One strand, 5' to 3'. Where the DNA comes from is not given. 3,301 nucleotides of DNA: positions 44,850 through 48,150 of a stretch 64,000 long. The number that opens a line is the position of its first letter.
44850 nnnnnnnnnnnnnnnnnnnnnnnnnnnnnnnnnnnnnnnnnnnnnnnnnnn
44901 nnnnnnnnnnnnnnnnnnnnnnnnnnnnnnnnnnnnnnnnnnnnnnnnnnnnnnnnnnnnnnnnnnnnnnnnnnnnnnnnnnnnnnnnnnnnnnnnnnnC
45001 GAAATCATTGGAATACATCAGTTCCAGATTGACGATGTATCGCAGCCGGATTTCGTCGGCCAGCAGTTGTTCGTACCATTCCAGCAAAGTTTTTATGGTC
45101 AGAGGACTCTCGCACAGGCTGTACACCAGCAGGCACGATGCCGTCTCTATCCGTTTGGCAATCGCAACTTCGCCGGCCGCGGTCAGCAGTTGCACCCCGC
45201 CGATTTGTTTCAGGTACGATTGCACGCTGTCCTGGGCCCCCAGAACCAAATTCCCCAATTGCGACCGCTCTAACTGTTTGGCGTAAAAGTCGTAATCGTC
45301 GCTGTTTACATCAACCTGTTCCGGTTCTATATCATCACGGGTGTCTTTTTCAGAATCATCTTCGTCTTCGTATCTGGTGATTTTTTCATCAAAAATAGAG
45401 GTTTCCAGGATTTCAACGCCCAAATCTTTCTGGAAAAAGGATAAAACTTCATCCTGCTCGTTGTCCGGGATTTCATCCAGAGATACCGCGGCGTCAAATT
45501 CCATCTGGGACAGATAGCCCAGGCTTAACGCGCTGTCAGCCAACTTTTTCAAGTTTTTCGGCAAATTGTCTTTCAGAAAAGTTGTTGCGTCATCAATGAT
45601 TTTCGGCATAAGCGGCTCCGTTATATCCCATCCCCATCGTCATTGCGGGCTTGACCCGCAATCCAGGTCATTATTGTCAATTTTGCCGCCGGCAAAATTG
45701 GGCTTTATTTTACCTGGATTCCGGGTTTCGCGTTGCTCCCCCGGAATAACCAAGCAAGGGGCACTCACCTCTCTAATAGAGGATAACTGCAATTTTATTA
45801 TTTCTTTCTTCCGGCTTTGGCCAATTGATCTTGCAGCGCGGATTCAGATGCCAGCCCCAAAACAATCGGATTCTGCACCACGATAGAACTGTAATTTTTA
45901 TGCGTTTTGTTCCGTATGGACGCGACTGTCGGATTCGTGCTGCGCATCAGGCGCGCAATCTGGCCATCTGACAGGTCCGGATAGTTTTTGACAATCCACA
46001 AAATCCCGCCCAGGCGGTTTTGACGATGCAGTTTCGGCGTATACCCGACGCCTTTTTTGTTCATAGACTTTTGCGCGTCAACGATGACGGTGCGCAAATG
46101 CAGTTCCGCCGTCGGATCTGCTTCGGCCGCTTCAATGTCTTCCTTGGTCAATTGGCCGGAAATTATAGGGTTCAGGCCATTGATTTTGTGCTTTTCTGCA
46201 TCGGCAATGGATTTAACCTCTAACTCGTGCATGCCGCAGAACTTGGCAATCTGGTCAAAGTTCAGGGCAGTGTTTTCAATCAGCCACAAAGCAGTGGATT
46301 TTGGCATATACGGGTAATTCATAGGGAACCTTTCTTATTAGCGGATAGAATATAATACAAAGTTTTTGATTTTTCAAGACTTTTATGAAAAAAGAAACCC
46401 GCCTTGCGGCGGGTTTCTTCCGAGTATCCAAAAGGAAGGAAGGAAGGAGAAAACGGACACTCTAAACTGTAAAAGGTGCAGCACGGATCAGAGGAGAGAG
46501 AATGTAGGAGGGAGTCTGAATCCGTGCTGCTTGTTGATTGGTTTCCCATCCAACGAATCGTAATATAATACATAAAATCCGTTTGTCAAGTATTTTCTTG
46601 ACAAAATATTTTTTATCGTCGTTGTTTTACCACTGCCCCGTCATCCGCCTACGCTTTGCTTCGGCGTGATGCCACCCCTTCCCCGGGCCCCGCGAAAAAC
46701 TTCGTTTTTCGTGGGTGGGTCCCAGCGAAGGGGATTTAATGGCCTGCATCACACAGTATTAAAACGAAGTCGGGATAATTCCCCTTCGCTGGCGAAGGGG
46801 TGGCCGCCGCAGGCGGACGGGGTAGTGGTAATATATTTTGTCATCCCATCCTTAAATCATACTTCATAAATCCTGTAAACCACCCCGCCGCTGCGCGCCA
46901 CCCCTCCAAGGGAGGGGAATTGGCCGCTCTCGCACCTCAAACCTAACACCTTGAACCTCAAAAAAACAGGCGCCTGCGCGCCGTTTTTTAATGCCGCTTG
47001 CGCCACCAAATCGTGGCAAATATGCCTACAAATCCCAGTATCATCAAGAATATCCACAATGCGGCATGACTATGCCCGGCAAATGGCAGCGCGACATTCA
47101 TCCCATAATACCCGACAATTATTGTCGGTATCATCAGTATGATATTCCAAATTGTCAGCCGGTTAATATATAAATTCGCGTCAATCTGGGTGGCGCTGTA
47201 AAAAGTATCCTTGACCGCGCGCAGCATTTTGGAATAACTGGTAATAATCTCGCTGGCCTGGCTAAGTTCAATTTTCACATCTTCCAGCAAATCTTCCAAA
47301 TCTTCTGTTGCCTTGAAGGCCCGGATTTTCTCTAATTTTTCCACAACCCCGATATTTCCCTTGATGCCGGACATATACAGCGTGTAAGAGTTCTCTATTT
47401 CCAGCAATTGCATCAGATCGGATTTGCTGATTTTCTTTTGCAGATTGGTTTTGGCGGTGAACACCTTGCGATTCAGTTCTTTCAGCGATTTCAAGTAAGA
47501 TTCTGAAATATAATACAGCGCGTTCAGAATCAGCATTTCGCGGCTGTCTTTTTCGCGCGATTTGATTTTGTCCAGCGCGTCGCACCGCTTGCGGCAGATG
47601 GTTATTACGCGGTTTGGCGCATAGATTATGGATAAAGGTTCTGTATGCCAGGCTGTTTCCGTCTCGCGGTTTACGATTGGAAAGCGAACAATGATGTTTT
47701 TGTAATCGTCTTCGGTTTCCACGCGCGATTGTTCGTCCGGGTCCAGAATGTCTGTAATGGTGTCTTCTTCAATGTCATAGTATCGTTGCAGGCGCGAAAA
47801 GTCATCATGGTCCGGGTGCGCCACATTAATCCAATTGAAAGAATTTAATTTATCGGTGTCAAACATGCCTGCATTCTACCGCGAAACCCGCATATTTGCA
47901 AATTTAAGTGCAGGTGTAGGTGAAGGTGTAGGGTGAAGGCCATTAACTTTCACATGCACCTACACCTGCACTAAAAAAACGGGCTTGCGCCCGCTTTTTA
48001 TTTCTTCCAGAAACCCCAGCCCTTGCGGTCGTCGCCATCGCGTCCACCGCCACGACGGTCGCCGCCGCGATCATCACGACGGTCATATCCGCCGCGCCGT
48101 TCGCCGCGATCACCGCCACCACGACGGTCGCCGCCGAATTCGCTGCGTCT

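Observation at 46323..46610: Palindromic operator over the -35 box and a terminated, structured leader (or sRNA) upstream of the DUF1013 gene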

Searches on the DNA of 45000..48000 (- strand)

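Call 4: search_rna_families(source=window, start=45000, end=48000, threshold=evalue, max_evalue=10, show_alignments=3)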
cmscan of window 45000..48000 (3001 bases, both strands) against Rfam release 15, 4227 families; matches with E-value up to 10: 23.
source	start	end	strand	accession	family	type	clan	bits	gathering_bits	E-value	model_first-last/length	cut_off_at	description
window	47903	47976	-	RF00707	mir-197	Gene; miRNA;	-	28.6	74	0.045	1-75/75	no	mir-197 microRNA precursor family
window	46361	46425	+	RF02064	STnc370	Gene; sRNA;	-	28.2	54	0.61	1-71/71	no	Enterobacterial sRNA STnc370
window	46778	46920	+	RF04210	MIR8643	Gene; miRNA;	-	27.3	135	0.012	1-150/150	no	MIR8643 microRNA precursor family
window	46337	46437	+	RF02621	BSnc120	Gene; sRNA;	-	25.5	114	0.0079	1-88/88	no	Brucella sRNA 120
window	46385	46527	+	RF00516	ylbH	Cis-reg; leader;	-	23.8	50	0.033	1-122/122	no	ylbH leader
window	46388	46490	-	RF01772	rnk_pseudo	Cis-reg; leader;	-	22.3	55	1.1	1-108/108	no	Pseudomonas rnk leader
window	46346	46420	+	RF02083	OrzO-P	Gene; antitoxin;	-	22.2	60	1.9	1-76/76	no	OrzO-P RNA antitoxin family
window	45325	45400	-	RF00134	snoZ196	Gene; snRNA; snoRNA; CD-box;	CL00054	22.1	55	5.5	1-84/84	no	Small nucleolar RNA Z196/R39/R59 family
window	47900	47985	+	RF01696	Chlorobi-1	Gene; sRNA;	-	22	50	0.006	1-67/67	no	Chlorobi-1 RNA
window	46356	46420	+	RF00512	Leu_leader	Cis-reg; leader;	-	22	50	0.2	1-148/148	no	Leucine operon leader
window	47966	48000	-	RF02059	STnc50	Gene; sRNA;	-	21.9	55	1.8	50-84/84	5'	Salmonella enterica sRNA STnc40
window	46770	46927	+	RF04119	MIR1858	Gene; miRNA;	-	20.9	137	2.5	1-197/197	no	MIR1858 microRNA precursor family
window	46394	46427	-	RF00372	sroH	Gene; sRNA;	-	20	80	0.064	128-161/161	no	sroH RNA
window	46390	46465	-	RF02891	AgrB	Gene; antisense;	-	19.3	40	5.7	1-84/84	no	ArsR-gov region gene B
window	46388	46481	-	RF02877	NmsRb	Gene; sRNA;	-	19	52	9.4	1-91/91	no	Neisseria metabolic switch regulator b (RcoF1/NgncR163)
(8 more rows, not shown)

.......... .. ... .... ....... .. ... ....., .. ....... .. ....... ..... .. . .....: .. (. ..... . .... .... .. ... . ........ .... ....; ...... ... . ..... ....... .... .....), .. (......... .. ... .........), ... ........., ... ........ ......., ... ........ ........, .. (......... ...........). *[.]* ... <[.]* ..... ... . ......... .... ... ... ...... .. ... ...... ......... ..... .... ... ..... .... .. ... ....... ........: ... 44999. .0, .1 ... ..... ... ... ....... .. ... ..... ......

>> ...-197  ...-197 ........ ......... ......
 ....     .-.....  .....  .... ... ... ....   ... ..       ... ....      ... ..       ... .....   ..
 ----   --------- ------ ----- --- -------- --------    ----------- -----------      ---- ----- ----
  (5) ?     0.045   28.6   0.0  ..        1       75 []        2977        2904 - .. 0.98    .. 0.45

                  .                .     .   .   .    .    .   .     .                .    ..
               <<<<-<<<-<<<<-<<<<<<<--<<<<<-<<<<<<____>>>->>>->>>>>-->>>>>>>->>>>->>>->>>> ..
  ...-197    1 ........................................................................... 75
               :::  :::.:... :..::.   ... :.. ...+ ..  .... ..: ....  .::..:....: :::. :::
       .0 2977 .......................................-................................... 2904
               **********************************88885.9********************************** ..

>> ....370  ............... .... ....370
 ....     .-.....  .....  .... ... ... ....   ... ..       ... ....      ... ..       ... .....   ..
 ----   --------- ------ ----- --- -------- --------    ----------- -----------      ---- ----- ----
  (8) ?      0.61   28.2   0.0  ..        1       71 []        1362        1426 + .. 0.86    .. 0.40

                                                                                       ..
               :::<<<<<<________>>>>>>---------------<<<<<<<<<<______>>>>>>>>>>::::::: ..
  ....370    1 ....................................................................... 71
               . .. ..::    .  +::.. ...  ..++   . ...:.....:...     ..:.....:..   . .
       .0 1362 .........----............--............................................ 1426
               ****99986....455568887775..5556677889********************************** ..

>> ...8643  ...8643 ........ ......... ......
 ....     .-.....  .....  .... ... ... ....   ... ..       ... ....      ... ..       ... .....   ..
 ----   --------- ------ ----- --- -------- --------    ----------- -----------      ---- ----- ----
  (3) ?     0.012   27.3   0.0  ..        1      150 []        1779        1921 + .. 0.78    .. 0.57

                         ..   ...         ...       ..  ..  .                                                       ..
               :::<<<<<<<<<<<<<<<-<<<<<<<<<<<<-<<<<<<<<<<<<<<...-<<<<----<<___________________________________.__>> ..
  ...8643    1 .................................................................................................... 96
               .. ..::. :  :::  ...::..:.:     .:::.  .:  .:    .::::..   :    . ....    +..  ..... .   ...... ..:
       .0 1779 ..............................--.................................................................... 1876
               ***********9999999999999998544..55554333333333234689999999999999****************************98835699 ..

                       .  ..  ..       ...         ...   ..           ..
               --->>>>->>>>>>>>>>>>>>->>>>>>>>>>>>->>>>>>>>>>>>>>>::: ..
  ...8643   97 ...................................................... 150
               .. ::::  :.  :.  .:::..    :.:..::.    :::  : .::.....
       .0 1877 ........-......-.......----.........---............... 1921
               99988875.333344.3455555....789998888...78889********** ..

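Call 65: build_rna_model(alignment_id=A4, structure=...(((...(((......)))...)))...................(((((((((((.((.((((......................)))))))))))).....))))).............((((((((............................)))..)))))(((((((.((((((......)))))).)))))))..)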
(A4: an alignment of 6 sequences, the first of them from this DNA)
Model R1 built from alignment A4 (6 sequences, 204 columns); structure: as given.
model positions 191; base pairs 44; branch points 3; effective number of sequences 1.33; information 0.589 bits per position. Calibrated on 0.2 Mb of random sequence (short: E-values are rough).
structure used (alignment columns):
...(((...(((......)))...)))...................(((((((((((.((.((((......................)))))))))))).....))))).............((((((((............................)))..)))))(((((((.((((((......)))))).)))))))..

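Call 66: search_with_rna_model(model_id=R1, sources=[window, L002, L003, L004, L005, L006, L007, L008, L009, L010, L011, L012, L013, L014, L015, L016, L017, L018, L019, L020, L021, L022, L023, L024, L025, L026, L027, L028, L029, L030, L031, L032, L033, L034, L035, L036, L037, L038, L039, L040, L041, L042, L043, L044, L045, L046, L047, L048, L049, L050, L051, L052, L053, L054, L055, L056, L057, L058, L059, L060, L061, L062, L063, L064, L065, L066, L067, L068, L069, L070, L071, L072, L073, L074, L075, L076, L077, L078, L079, L080, L081, L082, L083, L084, L085, L086, L087, L088, L089, L090, L091, L092, L093, L094, L095, L096, L097, L098, L099, L100], max_evalue=1)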
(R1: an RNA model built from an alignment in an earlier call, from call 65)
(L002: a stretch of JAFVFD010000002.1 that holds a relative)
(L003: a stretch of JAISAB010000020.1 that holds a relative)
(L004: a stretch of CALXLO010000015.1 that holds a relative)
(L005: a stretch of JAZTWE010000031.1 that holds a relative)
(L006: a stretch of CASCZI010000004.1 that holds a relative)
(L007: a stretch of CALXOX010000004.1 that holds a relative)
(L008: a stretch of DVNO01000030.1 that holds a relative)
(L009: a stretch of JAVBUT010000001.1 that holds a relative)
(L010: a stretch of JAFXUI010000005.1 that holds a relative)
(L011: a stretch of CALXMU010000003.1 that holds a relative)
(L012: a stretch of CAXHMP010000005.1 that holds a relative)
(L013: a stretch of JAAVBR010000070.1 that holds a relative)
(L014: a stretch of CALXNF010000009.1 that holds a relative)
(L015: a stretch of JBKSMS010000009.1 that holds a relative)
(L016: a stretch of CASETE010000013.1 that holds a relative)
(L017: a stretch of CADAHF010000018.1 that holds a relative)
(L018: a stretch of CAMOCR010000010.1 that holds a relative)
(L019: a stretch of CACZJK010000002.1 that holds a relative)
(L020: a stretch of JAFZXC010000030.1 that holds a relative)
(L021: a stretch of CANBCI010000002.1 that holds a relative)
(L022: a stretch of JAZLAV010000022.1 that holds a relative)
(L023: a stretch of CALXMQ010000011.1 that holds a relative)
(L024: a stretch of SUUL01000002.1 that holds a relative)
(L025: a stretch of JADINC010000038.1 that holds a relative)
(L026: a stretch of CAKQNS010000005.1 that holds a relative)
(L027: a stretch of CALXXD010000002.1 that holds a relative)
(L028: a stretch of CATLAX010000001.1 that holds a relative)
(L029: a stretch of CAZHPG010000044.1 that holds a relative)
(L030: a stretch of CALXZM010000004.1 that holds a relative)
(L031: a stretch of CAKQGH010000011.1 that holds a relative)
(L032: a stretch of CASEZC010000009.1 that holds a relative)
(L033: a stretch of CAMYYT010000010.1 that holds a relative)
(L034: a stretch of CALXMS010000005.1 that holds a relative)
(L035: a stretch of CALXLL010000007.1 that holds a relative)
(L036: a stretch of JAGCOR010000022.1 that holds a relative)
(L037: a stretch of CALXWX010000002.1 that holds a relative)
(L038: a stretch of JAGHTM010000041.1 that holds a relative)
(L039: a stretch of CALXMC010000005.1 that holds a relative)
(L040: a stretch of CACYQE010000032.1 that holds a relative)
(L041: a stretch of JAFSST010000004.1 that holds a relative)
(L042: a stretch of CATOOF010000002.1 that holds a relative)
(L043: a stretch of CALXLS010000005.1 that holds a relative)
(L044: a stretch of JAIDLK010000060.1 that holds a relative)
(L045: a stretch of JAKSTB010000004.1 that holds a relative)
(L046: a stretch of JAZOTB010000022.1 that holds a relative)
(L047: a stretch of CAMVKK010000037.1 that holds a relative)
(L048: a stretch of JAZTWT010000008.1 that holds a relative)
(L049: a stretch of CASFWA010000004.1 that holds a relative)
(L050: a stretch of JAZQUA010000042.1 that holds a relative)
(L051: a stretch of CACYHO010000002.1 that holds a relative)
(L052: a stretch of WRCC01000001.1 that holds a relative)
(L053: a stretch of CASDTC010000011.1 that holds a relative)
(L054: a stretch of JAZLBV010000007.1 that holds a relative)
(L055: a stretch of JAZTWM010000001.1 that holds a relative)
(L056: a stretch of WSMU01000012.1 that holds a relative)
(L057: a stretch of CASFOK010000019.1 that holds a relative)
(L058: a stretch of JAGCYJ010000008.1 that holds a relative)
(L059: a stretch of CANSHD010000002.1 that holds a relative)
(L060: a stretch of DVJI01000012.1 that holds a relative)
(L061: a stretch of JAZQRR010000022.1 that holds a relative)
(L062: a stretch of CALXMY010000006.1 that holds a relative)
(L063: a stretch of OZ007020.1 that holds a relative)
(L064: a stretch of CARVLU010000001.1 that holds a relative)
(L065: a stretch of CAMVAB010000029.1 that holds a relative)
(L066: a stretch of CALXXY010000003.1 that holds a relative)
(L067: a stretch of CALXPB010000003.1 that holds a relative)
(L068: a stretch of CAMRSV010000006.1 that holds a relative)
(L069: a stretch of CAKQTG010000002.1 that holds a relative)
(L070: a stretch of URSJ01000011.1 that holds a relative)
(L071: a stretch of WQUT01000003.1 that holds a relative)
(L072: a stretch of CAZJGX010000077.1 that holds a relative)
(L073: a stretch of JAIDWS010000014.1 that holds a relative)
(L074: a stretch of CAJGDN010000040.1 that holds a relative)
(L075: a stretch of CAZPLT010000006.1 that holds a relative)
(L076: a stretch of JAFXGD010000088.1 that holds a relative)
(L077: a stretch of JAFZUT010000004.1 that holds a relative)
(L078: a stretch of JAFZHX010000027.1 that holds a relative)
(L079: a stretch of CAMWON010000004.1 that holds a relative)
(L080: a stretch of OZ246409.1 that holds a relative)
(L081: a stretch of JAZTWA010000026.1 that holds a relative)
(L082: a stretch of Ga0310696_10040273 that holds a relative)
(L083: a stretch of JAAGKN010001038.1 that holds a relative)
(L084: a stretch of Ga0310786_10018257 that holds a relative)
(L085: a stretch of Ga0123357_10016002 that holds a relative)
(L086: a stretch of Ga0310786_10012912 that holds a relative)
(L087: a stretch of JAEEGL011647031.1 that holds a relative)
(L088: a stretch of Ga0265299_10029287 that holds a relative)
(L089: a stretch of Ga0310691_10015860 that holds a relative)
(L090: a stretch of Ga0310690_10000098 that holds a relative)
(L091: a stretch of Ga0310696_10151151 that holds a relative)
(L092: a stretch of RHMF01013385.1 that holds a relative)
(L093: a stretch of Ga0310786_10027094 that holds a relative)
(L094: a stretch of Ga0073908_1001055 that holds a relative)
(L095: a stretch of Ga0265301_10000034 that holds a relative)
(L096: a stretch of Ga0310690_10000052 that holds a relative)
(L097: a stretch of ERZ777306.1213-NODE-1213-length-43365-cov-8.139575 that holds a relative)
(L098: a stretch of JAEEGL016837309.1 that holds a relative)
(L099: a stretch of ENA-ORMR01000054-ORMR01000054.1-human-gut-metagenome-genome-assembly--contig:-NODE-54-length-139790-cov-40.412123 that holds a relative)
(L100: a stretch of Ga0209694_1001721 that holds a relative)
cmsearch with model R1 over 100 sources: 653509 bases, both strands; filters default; matches with E-value up to 1: 5.
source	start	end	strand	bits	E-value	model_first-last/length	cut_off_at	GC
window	46389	46557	-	160.1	2.1e-38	1-191/191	no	0.49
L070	5662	5809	-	24.4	0.00077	1-191/191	no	0.34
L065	5503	5658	-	20.4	0.0083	1-191/191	no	0.39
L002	2887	3023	-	18.7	0.022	1-191/191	no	0.31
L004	957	1079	+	14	0.35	1-191/191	no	0.32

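Call 67: search_with_rna_model(model_id=R1, sources=[L101, L102, L103, L104, L105, L106, L107, L108, L109, L110, L111, L112, L113, L114, L115, L116, L117, L118, L119, L120, L121, L122, L123, L124, L125, L126, L127, L128, L129, L130, L131, L132, L133, L134, L135, L136, L137, L138, L139, L140, L141, L142, L143, L144, L145, L146, L147, L148, L149, L150, L151, L152, L153, L154, L155, L156, L157, L158, L159, L160, L161, L162, L163, L164, L165, L166, L167, L168, L169, L170, L171, L172, L173, L174, L175, L176], max_evalue=1)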
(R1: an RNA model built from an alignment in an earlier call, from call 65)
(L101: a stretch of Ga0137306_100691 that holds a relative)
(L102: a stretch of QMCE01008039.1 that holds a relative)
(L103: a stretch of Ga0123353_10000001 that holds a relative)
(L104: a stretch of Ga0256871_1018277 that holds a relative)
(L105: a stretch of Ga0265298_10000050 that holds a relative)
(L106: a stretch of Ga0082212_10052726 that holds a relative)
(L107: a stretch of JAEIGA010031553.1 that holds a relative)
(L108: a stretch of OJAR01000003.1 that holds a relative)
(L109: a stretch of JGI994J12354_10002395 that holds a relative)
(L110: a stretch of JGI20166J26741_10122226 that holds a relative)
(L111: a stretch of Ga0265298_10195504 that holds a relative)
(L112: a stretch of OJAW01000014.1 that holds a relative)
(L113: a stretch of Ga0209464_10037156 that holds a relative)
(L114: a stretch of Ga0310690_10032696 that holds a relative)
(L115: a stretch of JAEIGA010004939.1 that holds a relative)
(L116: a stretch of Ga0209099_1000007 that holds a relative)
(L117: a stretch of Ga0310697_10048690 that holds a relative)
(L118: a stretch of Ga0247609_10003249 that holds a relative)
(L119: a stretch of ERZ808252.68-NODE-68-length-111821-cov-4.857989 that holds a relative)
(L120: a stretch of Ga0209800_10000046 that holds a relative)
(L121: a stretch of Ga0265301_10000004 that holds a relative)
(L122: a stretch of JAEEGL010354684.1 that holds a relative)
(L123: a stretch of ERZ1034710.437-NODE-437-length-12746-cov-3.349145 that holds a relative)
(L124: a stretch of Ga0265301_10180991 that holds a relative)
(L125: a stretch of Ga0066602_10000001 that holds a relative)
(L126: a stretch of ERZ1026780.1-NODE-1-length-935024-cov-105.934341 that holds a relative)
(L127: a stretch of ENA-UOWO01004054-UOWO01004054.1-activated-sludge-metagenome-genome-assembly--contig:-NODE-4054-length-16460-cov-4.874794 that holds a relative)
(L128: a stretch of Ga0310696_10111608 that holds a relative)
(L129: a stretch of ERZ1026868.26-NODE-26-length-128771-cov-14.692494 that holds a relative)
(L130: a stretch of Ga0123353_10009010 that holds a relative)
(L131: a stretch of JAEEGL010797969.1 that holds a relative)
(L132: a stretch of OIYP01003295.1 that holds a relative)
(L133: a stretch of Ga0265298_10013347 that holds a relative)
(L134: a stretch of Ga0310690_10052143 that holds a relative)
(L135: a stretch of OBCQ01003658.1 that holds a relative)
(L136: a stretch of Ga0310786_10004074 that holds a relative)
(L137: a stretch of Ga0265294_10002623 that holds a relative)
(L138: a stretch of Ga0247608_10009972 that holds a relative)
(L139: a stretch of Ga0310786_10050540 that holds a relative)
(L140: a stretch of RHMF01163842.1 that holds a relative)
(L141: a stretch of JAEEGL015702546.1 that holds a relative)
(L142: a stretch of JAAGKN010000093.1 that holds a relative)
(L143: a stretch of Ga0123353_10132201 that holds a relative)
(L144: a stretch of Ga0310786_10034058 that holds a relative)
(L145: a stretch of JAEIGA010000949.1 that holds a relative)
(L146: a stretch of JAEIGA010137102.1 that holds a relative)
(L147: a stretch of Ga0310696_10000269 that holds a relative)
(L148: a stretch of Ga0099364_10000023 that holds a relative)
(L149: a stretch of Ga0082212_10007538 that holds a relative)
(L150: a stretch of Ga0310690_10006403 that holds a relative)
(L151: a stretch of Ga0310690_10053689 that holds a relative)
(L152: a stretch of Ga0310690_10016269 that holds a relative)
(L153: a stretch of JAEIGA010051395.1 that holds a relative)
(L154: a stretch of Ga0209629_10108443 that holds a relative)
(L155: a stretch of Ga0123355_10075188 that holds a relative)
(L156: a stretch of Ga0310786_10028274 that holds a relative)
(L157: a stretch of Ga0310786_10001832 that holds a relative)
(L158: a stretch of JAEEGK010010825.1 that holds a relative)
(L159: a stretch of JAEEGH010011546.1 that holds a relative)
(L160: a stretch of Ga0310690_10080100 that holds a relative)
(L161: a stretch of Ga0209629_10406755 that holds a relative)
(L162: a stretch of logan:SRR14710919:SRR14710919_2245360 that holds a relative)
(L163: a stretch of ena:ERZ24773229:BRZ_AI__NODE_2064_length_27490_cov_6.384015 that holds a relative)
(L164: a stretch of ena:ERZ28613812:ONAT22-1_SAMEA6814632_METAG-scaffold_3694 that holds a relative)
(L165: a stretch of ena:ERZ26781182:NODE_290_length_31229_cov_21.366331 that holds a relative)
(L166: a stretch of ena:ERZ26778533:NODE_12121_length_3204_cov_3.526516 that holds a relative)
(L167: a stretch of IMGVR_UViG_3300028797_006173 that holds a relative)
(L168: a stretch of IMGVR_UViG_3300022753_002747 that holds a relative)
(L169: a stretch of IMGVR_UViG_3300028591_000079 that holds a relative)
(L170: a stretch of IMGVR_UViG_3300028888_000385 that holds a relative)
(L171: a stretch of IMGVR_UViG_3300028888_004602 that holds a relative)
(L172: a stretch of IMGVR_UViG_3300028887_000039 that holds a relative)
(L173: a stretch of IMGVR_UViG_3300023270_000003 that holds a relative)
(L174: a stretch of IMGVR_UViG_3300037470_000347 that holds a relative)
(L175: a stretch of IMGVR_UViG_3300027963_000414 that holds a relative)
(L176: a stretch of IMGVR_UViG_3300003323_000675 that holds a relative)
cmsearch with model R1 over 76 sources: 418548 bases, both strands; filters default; matches with E-value up to 1: 16.
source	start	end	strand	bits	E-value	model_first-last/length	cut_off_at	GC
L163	5017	5207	+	211.5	1.1e-51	1-191/191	no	0.54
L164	5017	5207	+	211.5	1.1e-51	1-191/191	no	0.54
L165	5017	5207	+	211.4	1.2e-51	1-191/191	no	0.53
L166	2100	2290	+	211.4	1.2e-51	1-191/191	no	0.53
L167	5637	5811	+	196.9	5.7e-48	1-191/191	no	0.49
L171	10063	10256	+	184.3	9.3e-45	1-191/191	no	0.49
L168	1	187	-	170.8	2.7e-41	1-180/191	3'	0.49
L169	4101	4151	-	41.5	2.3e-08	47-97/191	no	0.51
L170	7836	8020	+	34.5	1.3e-06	1-191/191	no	0.52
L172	11624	11724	-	27.9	6.4e-05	1-191/191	no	0.48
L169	4448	4497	-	23.3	0.00094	46-98/191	no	0.46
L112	5148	5298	-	20.6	0.0046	1-191/191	no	0.36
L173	9035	9053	-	13.1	0.39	65-83/191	no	0.53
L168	158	245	+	12.6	0.52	1-191/191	no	0.32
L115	5178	5323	-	12.2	0.64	1-191/191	no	0.38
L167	2043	2187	+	11.6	0.91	1-191/191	no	0.34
